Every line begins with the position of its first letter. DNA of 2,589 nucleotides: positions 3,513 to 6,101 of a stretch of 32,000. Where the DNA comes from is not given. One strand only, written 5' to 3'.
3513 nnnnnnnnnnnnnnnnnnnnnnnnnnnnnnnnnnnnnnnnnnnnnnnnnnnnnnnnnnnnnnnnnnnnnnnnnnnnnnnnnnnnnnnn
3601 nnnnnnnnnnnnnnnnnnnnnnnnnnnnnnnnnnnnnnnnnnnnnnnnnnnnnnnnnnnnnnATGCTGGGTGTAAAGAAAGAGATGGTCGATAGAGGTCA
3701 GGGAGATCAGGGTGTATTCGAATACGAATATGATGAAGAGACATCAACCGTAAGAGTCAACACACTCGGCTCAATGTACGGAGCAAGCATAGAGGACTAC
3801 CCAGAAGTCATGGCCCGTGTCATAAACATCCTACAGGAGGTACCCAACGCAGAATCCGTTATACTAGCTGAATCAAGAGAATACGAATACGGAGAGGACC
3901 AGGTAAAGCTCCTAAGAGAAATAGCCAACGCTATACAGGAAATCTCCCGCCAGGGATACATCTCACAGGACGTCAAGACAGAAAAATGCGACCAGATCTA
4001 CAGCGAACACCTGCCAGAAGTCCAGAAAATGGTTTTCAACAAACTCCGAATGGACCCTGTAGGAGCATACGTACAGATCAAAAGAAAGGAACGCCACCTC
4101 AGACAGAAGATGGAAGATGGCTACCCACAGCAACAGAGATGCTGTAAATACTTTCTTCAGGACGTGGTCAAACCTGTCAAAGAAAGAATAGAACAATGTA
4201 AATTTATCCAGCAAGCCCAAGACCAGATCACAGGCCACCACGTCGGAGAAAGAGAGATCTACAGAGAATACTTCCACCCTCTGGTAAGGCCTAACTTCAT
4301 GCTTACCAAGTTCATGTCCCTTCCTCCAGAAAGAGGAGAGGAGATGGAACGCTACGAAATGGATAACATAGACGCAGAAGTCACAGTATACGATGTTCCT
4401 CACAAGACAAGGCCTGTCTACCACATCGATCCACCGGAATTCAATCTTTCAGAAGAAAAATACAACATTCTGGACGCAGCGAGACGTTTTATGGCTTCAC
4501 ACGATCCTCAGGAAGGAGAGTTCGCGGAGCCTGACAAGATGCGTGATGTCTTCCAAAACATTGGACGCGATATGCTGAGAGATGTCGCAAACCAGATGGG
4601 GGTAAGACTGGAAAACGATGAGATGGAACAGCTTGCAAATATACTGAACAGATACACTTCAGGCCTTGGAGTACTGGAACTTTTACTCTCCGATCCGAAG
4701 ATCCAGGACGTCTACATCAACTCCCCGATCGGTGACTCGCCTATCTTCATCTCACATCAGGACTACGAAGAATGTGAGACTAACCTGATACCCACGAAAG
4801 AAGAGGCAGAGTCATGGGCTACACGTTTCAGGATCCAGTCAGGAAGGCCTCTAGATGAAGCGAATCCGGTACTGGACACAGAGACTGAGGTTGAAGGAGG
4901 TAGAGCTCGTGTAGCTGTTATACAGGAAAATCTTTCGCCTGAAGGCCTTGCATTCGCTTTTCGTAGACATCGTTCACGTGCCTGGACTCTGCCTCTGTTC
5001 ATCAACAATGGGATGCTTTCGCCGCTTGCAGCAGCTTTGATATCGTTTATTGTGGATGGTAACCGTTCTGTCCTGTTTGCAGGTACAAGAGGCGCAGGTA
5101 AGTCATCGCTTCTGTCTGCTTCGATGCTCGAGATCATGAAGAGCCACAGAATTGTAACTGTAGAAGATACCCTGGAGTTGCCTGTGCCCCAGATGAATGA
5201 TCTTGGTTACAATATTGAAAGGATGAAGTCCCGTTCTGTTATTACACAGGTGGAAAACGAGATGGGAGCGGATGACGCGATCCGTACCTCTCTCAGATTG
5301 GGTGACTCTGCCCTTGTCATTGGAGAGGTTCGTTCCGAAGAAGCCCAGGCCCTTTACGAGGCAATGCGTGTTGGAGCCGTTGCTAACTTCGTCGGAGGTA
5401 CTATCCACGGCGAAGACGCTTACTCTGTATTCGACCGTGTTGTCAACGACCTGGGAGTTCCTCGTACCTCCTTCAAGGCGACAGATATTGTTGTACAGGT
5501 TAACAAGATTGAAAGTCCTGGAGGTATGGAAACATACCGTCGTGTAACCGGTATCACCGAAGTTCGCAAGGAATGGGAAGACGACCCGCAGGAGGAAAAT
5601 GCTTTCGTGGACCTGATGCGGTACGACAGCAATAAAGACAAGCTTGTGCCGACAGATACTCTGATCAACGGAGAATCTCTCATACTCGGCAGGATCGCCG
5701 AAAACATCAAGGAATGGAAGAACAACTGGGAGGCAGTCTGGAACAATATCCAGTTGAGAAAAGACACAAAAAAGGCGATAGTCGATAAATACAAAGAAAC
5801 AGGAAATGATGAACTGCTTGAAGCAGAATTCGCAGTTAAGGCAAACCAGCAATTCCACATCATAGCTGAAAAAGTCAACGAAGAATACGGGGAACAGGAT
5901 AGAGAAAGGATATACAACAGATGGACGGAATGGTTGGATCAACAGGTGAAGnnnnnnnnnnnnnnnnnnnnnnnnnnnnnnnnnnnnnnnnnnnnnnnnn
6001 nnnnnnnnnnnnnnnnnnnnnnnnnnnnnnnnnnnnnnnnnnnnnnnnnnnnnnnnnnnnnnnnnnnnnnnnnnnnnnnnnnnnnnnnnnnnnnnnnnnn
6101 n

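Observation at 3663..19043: Very large type IV pilus-like operon: one ATPase, one platform protein and about 13-15 pilin-like subunits, with no archaellum genes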

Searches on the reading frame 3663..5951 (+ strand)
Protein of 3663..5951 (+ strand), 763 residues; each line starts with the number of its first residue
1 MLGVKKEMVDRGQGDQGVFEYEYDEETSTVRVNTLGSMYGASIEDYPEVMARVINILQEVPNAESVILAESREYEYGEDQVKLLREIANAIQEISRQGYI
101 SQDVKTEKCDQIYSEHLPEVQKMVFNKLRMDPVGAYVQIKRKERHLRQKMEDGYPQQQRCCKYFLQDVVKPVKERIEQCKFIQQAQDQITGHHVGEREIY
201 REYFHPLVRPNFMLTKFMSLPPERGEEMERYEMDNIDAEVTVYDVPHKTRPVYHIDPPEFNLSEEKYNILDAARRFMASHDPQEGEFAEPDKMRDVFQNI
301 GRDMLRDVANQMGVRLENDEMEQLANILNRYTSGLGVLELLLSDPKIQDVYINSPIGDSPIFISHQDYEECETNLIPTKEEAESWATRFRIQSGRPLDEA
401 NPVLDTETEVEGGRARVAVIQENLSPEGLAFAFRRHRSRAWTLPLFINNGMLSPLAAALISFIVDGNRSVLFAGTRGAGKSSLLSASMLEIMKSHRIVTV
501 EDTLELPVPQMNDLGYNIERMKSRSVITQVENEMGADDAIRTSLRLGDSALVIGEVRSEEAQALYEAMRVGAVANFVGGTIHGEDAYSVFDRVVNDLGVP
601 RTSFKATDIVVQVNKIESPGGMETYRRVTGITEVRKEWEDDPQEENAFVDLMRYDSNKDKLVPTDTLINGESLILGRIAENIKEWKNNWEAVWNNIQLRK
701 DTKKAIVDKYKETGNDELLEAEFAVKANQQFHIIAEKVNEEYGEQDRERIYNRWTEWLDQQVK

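Call 6: search_protein_families(library=pfam, max_evalue=0.1, proteins=[window:3663-5951:+])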
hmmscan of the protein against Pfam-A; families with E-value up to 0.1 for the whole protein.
window:3663-5951:+ (763 aa): 5 families
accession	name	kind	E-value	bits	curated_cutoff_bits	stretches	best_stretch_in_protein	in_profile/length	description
PF00437.27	T2SSE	-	1.1e-16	60.9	24.9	1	431-607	107-268/370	Type II/IV secretion system protein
PF13191.12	AAA_16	-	0.0068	17.4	32.6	1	464-569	20-121/167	AAA ATPase domain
PF12775.13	AAA_7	-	0.029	14.4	25.8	0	458-496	24-61/181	P-loop containing dynein motor region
PF05673.19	DUF815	-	0.03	13.9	23.8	1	469-503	55-90/249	Protein of unknown function (DUF815)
PF13555.12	AAA_29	-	0.051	13.8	27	0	468-488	23-43/61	P-loop containing region of AAA domain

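Call 8: find_encoding_contigs(protein=window:3663-5951:+, flank=10000, max_places=6)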
Protein window:3663-5951:+ (763 aa): 3 contigs read that carry it; 2 places shown.
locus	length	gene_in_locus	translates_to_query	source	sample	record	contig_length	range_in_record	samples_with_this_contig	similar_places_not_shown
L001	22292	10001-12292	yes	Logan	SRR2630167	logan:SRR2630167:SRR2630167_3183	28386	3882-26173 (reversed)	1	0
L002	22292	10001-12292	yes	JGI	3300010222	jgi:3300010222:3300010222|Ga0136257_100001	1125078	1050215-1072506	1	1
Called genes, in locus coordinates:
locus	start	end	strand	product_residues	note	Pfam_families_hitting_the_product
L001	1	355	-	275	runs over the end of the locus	-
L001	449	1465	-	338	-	PF25133:TYW2_N_2, PF02475:TRM5-TYW2_MTfase, PF05175:MTS (weak), PF05185:PRMT5 (weak), PF13847:Methyltransf_31 (weak)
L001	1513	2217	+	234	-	PF00590:TP_methylase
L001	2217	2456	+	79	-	PF04010:DUF357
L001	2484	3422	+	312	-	-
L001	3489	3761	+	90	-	-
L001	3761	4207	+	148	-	-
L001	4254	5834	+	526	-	-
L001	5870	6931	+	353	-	PF08443:RimK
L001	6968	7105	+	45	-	-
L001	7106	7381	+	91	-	-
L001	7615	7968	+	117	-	-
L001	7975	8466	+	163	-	-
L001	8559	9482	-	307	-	-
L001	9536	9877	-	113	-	-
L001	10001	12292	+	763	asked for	PF00437:T2SSE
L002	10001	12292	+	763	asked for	PF00437:T2SSE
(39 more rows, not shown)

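Call 9: search_protein_families(library=ncbifam, max_evalue=0.1, proteins=[window:3663-5951:+])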
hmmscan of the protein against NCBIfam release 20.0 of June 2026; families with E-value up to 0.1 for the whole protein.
window:3663-5951:+ (763 aa): 14 families
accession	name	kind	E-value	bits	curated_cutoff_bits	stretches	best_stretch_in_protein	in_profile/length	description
NF058587.1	archaellum_moto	equivalog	3.2e-39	135.1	550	1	303-708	115-501/527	archaellum flagellar ATPase motor FlaI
TIGR03819.1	heli_sec_ATPase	hypoth_equivalog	9.5e-36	123.7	373.15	1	308-593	25-297/340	TadA family conjugal transfer-associated ATPase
NF053672.1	bindosome_BasE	exception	8.2e-19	67.7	1000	1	336-708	139-496/512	bindosome assembly system ATPase subunit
TIGR02782.1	TrbB_P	equivalog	8.9e-17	61.3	304.55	1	341-635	17-294/303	P-type conjugative transfer ATPase TrbB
TIGR02788.1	VirB11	equivalog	4.8e-15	55.4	249.95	1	460-595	125-264/308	P-type DNA transfer ATPase VirB11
NF010469.0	PRK13894.1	subfamily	7.2e-13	48.6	508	1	382-594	67-265/320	conjugal transfer ATPase TrbB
NF041000.1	ATPase_ComGA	equivalog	6.9e-11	41.6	300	1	463-613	124-261/267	competence type IV pilus ATPase ComGA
NF010425.0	PRK13851.1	equivalog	5.2e-10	38.7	461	1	459-593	154-280/344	type IV secretion system protein VirB11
NF010407.0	PRK13833.1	subfamily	1.5e-08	34.4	499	1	428-593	105-259/323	conjugal transfer protein TrbB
NF010475.0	PRK13900.1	equivalog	4.4e-08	32.6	389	1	460-575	153-263/333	type IV secretion system ATPase VirB11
TIGR01420.1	pilT_fam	subfamily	8.6e-08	31.8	319.1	1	458-595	113-241/343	PilT/PilU family type 4a pilus ATPase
TIGR02524.1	dot_icm_DotB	equivalog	0.00016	21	463.3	1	455-597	122-260/358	Dot/Icm type IV secretion system ATPase DotB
NF007755.0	PRK10436.1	equivalog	0.0011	17.7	617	1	450-601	202-339/465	type II secretion system protein GspE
NF052589.1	ArlH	equivalog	0.0017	18.1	215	0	470-521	23-77/229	archaellum protein ArlH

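Call 61: search_solved_structures(query=window:3663-5951:+, max_evalue=0.001)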
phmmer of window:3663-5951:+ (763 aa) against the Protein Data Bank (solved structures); distinct sequences matched with E-value up to 0.001: 13.
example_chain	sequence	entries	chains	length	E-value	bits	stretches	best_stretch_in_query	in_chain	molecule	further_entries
2oap_1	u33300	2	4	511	4.2e-27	97.8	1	322-663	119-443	Type II secretion system protein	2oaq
4ii7_A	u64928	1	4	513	3.3e-18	68.4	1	330-706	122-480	FlaI ATPase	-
8rkd_E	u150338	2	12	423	3.4e-18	68.3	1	302-635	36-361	Pilus assembly ATPase CpaF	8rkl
8rjf_A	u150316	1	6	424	3.5e-18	68.3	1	302-635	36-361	Pilus assembly ATPase CpaF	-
9e24_A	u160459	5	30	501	5.7e-18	67.6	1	302-635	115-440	CpaF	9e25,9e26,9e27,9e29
4ihq_A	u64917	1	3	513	2.2e-17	65.6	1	330-706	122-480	FlaI ATPase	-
3jvu_A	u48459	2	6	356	1.9e-06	29.5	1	469-596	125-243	Twitching mobility protein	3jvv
6bge_A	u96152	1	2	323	7.8e-06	27.5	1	400-595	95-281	VirB11-like protein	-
1g6o_A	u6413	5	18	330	8.3e-06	27.4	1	400-595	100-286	CAG-ALPHA | virB11 homolog | Cag-alfa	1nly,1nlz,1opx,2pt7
2eyu_A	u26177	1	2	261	3.2e-05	25.5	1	470-595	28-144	twitching motility protein PilT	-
2gsz_A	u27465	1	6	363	6e-05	24.6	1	470-595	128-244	twitching motility protein PilT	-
2ewv_A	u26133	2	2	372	6.3e-05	24.5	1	470-595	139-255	twitching motility protein PilT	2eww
2gza_A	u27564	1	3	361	8.4e-05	24.1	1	464-572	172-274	Type IV secretion system protein VirB11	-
